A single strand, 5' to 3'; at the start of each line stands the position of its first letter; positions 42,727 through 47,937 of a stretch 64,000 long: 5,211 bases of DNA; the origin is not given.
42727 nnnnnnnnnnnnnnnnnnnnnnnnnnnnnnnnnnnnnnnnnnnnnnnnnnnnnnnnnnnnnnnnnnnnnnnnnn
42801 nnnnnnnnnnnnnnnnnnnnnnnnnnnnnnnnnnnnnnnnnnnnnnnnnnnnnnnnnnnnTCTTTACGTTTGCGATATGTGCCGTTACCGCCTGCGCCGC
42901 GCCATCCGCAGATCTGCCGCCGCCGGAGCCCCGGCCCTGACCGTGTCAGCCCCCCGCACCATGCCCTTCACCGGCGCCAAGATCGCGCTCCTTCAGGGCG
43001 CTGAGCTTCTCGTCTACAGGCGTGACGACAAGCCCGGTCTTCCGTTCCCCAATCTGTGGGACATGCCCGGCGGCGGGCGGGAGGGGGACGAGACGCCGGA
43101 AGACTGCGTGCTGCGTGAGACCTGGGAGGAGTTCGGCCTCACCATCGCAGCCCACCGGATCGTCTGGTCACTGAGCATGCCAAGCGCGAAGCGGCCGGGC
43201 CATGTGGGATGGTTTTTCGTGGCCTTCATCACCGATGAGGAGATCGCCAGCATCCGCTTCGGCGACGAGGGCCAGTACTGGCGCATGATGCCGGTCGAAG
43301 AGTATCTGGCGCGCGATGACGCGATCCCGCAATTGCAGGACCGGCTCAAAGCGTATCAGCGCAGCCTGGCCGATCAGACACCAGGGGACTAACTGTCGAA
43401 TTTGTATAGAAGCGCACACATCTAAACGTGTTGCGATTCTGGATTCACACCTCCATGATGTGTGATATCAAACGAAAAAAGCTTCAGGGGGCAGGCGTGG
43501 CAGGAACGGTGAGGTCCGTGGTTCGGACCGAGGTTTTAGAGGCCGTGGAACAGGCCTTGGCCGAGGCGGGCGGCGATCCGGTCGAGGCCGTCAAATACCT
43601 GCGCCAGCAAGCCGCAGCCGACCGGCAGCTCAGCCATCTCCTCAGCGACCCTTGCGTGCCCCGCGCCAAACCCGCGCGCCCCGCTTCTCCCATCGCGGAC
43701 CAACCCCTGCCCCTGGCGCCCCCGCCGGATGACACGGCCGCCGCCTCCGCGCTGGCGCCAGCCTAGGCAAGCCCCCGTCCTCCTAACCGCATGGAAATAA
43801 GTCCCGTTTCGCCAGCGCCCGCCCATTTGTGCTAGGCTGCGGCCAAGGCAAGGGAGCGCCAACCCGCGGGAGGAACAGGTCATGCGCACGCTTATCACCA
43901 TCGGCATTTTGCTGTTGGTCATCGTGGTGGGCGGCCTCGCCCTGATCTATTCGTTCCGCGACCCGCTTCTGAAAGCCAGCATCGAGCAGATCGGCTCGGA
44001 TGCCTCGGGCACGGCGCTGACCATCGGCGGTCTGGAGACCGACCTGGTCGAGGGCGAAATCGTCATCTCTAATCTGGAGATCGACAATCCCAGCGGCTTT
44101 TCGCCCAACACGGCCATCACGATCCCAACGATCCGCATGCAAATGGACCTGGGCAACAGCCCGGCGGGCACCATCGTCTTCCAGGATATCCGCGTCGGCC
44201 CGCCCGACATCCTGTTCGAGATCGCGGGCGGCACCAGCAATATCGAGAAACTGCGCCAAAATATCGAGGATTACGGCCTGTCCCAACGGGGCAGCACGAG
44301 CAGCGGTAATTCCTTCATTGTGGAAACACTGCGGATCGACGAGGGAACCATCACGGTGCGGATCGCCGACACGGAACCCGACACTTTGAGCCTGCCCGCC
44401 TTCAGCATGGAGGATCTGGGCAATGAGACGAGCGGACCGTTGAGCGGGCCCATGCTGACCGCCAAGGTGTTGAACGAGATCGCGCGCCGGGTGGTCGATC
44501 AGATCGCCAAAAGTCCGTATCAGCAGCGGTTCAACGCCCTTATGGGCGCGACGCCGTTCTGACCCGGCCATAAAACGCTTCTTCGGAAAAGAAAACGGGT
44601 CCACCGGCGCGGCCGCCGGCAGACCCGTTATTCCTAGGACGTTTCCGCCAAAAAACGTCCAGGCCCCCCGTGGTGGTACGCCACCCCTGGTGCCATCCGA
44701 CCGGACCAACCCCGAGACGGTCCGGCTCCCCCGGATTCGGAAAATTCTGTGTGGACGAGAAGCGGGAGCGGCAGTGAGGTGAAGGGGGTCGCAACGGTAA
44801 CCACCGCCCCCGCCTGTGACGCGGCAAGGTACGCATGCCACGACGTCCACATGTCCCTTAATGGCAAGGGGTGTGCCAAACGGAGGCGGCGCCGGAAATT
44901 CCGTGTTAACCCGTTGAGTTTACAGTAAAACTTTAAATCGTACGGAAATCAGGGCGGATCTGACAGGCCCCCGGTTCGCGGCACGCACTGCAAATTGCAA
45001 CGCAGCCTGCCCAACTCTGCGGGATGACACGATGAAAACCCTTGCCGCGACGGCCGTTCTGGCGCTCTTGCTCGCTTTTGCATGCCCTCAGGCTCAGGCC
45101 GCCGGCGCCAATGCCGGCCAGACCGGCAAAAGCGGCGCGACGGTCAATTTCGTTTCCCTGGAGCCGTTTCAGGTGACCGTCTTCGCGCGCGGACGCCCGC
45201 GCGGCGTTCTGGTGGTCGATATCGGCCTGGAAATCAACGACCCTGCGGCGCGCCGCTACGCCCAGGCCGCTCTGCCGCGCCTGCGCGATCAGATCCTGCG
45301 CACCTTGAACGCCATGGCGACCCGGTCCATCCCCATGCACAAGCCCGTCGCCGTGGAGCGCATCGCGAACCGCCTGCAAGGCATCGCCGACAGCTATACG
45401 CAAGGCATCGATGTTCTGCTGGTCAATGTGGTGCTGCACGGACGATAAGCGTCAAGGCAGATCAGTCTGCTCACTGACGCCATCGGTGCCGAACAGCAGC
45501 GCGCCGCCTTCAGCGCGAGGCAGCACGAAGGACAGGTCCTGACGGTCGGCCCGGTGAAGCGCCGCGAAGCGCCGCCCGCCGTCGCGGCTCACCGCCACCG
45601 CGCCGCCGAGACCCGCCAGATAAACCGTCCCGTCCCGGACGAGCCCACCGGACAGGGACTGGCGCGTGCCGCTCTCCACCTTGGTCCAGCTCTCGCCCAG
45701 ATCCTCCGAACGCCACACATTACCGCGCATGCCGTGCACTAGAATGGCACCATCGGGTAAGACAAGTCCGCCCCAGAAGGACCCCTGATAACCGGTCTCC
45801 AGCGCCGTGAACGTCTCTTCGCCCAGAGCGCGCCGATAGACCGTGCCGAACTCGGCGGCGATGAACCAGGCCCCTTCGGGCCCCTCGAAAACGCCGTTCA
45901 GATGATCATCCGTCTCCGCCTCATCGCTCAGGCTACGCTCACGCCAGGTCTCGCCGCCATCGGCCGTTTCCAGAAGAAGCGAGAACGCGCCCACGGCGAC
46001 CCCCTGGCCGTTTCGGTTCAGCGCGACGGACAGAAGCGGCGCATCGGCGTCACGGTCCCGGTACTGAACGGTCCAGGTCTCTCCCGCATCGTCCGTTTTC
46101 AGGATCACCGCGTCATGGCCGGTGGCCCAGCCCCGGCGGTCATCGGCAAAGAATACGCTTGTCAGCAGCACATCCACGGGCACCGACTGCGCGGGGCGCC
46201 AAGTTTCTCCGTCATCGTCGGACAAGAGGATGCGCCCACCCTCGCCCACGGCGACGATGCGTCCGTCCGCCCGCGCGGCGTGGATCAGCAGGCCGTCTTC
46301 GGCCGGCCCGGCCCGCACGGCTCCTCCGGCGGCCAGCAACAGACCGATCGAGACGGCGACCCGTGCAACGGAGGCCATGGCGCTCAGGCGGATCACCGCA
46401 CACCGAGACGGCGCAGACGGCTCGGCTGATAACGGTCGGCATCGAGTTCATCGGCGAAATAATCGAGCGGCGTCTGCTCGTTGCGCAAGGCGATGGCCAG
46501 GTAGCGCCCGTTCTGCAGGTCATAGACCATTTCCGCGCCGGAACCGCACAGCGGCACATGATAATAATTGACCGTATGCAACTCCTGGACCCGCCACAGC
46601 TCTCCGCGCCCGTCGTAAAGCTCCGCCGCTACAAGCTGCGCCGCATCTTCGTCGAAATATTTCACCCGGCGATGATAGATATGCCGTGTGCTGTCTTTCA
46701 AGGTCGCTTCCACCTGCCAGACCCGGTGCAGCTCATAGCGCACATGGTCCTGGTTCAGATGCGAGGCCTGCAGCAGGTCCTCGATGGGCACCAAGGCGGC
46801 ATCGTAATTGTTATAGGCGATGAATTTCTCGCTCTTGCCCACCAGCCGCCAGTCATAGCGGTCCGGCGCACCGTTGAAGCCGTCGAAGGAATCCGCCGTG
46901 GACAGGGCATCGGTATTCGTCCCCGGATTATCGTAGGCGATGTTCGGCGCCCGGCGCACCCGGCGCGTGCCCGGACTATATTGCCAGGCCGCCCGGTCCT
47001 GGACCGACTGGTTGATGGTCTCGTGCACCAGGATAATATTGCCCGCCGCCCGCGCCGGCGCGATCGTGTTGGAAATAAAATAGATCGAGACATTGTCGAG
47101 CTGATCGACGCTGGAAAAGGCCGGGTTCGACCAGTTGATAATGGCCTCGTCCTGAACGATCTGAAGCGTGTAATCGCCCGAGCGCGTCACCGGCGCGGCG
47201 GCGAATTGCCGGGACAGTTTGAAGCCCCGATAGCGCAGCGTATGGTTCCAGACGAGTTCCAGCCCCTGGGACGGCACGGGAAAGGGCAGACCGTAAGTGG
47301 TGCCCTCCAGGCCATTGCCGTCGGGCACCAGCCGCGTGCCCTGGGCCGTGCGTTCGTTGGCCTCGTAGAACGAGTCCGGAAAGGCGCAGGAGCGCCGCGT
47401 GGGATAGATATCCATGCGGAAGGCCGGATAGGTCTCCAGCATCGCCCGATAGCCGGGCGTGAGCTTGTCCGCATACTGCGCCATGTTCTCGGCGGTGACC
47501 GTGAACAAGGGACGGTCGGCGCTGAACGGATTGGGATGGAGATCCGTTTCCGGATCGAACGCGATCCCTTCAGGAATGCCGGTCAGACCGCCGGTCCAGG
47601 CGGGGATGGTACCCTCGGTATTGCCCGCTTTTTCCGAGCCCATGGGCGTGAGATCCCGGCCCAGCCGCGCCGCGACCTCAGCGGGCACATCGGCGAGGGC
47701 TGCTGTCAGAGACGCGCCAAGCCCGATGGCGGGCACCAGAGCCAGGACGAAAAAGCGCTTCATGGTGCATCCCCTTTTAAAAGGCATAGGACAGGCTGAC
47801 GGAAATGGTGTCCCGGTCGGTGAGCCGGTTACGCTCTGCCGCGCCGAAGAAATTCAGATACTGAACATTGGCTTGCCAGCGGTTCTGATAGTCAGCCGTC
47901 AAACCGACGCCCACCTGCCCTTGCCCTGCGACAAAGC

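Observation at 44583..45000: Perfect sigma54 promoter with upstream palindrome and IHF-like site driving a structured, apparently non-coding RNA of about 270 nt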

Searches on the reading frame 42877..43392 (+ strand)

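Call 9: search_protein_families(library=pfam, proteins=[window:42877-43392:+], max_evalue=0.01)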
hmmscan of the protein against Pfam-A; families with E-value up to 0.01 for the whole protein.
window:42877-43392:+ (171 aa): 1 family
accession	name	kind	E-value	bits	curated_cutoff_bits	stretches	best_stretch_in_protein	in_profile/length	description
PF00293.34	NUDIX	-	6.2e-16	59.1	21.1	1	36-148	8-122/134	NUDIX domain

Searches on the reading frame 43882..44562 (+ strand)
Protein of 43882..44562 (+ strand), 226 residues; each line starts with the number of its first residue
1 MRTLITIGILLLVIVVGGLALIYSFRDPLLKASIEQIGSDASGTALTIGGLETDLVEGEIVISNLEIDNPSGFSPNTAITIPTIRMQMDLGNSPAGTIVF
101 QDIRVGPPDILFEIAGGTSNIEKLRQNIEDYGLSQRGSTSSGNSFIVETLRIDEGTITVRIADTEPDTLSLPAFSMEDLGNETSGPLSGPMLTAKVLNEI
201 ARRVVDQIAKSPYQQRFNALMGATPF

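Call 9: search_protein_families(library=pfam, proteins=[window:43882-44562:+], max_evalue=0.01)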
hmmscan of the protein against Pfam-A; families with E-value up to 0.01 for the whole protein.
window:43882-44562:+ (226 aa): 1 family
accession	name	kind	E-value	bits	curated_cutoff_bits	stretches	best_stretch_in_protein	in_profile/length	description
PF05359.17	DUF748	-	1.5e-07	30.3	50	1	5-160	20-167/1037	Domain of Unknown Function (DUF748)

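Call 10: find_homologous_proteins(query=window:43882-44559:+, max_evalue=0.00001)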
Query window:43882-44559:+ (226 aa): 2 proteins with E <= 0.00001 among 694 candidates.
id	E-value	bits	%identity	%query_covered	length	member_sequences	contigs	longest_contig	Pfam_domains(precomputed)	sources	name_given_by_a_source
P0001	1.0e-137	474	100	100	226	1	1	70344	PF05359.17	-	-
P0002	1.1e-34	138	40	90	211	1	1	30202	PF05359.17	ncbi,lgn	-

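Call 11: find_encoding_contigs(protein=P0002, flank=6000, max_places=5)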
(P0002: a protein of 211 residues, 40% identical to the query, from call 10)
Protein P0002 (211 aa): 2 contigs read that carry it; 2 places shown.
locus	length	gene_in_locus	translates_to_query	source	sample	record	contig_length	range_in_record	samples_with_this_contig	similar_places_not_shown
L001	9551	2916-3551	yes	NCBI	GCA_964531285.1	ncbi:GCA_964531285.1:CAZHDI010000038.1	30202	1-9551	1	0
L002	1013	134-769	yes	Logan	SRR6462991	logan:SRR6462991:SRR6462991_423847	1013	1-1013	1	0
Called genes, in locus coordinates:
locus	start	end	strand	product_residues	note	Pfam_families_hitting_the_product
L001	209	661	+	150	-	-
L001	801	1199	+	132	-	-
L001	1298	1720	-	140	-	PF01124:MAPEG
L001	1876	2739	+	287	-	PF06267:DUF1028, PF08823:PG_binding_2 (weak)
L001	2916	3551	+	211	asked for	PF05359:DUF748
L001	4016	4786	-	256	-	PF00106:adh_short, PF08659:KR (weak), PF13561:adh_short_C2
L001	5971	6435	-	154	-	PF00036:EF-hand_1 (faint), PF13202:EF-hand_5 (faint), PF13405:EF-hand_6 (faint), PF13499:EF-hand_7 (faint)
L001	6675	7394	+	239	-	PF00072:Response_reg, PF00486:Trans_reg_C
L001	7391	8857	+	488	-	PF00672:HAMP (weak), PF00512:HisKA (weak), PF02518:HATPase_c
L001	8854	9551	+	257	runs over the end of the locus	PF00089:Trypsin (weak), PF13365:Trypsin_2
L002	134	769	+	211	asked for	PF05359:DUF748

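Call 12: find_encoding_contigs(protein=window:43882-44559:+, flank=3000, max_places=5)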
Protein window:43882-44559:+ (226 aa): 1 contig read that carries it; 1 place shown.
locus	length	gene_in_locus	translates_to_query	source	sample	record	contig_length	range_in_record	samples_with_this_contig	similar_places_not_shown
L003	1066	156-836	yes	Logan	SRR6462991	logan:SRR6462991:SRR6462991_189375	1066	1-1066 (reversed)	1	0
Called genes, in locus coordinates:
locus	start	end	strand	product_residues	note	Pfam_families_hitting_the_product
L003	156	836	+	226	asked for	PF05359:DUF748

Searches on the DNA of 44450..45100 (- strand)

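Call 4: search_rna_families(source=window, start=44450, end=45100, threshold=evalue, max_evalue=10, show_alignments=3)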
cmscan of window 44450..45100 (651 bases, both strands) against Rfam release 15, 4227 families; matches with E-value up to 10: 1.
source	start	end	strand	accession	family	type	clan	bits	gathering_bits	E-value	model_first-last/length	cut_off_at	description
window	44585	44631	-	RF00489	ctRNA_p42d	Gene; antisense;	-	20.8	50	0.074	1-46/46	no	ctRNA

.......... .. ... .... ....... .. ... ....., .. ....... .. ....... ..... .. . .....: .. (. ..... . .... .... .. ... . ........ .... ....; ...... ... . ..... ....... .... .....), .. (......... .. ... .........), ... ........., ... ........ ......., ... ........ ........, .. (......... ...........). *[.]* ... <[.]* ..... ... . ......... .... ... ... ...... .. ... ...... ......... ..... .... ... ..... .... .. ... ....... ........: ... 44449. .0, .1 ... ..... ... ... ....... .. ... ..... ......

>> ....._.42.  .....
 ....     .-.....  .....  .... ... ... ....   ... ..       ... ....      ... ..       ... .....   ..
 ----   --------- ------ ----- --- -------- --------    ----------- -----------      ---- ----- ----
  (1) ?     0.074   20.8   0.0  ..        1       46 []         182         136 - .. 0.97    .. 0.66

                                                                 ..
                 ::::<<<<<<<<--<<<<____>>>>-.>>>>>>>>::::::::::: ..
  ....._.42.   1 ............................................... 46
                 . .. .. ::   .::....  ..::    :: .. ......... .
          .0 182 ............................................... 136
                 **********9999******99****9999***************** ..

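Call 49: search_dna_similar(query=window:44583-45000:-, collection=plasmids, mode=distant, max_evalue=0.01, max_rows=10)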
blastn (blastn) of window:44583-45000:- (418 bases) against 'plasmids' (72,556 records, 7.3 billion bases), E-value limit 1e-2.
No match.

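Call 66: build_rna_model(alignment_id=A3, structure=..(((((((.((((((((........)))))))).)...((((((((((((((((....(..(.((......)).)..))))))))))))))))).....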
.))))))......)
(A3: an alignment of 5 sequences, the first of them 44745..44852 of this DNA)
Model R1 built from alignment A3 (5 sequences, 113 columns); structure: as given.
model positions 108; base pairs 35; branch points 1; effective number of sequences 0.71; information 0.59 bits per position. Calibrated on 0.2 Mb of random sequence (short: E-values are rough).
structure used (alignment columns):
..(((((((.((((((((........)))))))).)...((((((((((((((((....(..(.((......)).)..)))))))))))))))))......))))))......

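Call 67: search_with_rna_model(model_id=R1, sources=[window, L001, L002, L003, L005, L006, L007, L008], max_evalue=10)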
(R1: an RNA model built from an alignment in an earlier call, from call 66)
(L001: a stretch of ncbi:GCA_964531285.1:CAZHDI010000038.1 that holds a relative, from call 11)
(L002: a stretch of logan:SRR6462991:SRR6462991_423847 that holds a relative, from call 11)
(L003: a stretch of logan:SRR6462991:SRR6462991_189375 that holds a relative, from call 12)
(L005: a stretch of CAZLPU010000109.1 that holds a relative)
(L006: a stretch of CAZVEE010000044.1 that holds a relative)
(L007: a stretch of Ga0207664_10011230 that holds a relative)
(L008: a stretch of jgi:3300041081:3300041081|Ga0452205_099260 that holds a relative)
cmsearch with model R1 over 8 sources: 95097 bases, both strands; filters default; matches with E-value up to 10: 12.
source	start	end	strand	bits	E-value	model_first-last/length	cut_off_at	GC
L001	3739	3846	-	127.4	5e-25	1-108/108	no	0.64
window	44745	44852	-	116.9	9e-23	1-108/108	no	0.65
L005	3691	3798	-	115.7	1.6e-22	1-108/108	no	0.65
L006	3053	3163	+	113.6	4.4e-22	1-108/108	no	0.65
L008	3988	4092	+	110.9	1.7e-21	1-108/108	no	0.66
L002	957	1013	-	50.3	1.5e-08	52-108/108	5'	0.63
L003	1019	1066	-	35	2.8e-05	62-108/108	5'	0.65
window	3632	3737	+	15.2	0.45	1-108/108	no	0.69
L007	3710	3735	-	14.7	0.58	54-79/108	no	0.65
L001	3716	3819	+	14.1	0.77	1-108/108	no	0.62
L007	3352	3425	-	13.7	0.96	1-108/108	no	0.72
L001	6317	6385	+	12.4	1.8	1-108/108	no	0.75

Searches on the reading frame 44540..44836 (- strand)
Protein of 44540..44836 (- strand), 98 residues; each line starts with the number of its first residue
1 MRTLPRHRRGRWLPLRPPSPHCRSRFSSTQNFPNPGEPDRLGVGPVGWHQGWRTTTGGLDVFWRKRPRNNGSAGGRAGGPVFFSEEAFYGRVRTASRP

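Call 9: search_protein_families(library=pfam, proteins=[window:44540-44836:-], max_evalue=0.01)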
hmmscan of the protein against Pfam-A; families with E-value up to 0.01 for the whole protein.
window:44540-44836:- (98 aa): 0 families

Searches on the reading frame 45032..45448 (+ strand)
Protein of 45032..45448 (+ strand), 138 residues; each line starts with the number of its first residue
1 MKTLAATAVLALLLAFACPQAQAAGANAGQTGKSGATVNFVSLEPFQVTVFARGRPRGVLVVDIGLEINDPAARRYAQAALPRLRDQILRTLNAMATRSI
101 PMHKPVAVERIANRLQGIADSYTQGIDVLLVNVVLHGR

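Call 9: search_protein_families(library=pfam, proteins=[window:45032-45448:+], max_evalue=0.01)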
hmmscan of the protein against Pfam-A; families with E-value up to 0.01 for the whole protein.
window:45032-45448:+ (138 aa): 1 family
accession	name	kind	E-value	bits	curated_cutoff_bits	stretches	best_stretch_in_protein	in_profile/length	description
PF03748.19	FliL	-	0.0003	21.7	24.6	1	40-100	1-61/103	Flagellar basal body-associated protein FliL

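Call 48: find_homologous_proteins(query=window:45032-45445:+, max_evalue=0.001)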
Query window:45032-45445:+ (138 aa): 1 proteins with E <= 0.001 among 702 candidates.
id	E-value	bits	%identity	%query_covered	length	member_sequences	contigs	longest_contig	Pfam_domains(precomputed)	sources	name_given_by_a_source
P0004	1.2e-80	286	100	100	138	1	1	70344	-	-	-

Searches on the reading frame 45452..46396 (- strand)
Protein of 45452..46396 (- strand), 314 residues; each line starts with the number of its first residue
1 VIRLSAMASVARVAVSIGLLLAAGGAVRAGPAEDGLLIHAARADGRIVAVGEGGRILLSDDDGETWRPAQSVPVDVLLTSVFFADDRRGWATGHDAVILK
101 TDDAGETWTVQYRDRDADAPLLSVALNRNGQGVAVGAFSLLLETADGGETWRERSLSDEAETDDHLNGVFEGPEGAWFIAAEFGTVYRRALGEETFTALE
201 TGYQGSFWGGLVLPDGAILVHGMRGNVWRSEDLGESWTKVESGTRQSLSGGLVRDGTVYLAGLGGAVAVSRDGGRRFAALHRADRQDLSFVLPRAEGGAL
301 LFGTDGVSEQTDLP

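Call 9: search_protein_families(library=pfam, proteins=[window:45452-46396:-], max_evalue=0.01)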
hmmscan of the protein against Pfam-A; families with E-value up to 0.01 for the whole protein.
window:45452-46396:- (314 aa): 5 families
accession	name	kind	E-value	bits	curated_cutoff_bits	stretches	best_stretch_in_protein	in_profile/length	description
PF14870.12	PSII_BNR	-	3.3e-18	66.4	27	1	71-270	13-213/303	Photosynthesis system II assembly factor YCF48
PF02012.26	BNR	-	9.9e-11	40.4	27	0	58-67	2-11/12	BNR/Asp-box repeat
PF15902.12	Sortilin-Vps10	-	4.5e-08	32.7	33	0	226-281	2-61/446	Sortilin, neurotensin receptor 3,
PF13810.12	DUF4185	-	0.00057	19.6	39.5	0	226-249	128-151/309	Domain of unknown function (DUF4185)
PF13088.12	BNR_2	-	0.0018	18.1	31.4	0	57-171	85-218/277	BNR repeat-like domain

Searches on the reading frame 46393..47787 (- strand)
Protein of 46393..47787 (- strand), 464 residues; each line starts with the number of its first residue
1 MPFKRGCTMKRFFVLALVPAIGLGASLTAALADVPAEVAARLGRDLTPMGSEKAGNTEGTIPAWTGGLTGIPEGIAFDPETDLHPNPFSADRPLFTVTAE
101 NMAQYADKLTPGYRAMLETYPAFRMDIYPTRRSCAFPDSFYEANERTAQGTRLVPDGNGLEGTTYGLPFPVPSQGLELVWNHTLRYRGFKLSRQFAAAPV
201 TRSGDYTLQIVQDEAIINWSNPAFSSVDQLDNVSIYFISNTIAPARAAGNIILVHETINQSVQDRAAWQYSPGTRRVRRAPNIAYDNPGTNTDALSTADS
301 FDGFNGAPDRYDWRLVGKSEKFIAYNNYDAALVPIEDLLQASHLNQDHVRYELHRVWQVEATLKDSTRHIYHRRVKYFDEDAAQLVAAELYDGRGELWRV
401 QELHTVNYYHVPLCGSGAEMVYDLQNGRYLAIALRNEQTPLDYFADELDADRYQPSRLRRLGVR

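Call 63: search_protein_families(library=pfam, proteins=[window:46393-47787:-], max_evalue=0.001)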
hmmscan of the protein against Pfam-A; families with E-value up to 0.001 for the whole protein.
window:46393-47787:- (464 aa): 2 families
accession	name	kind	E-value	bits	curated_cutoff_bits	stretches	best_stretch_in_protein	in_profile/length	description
PF07044.18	DUF1329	-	6.3e-136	453.9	23.1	1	96-459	1-368/368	Protein of unknown function (DUF1329)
PF17131.11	LolA_like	-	3.8e-08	33.6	30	1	351-409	81-139/184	Outer membrane lipoprotein-sorting protein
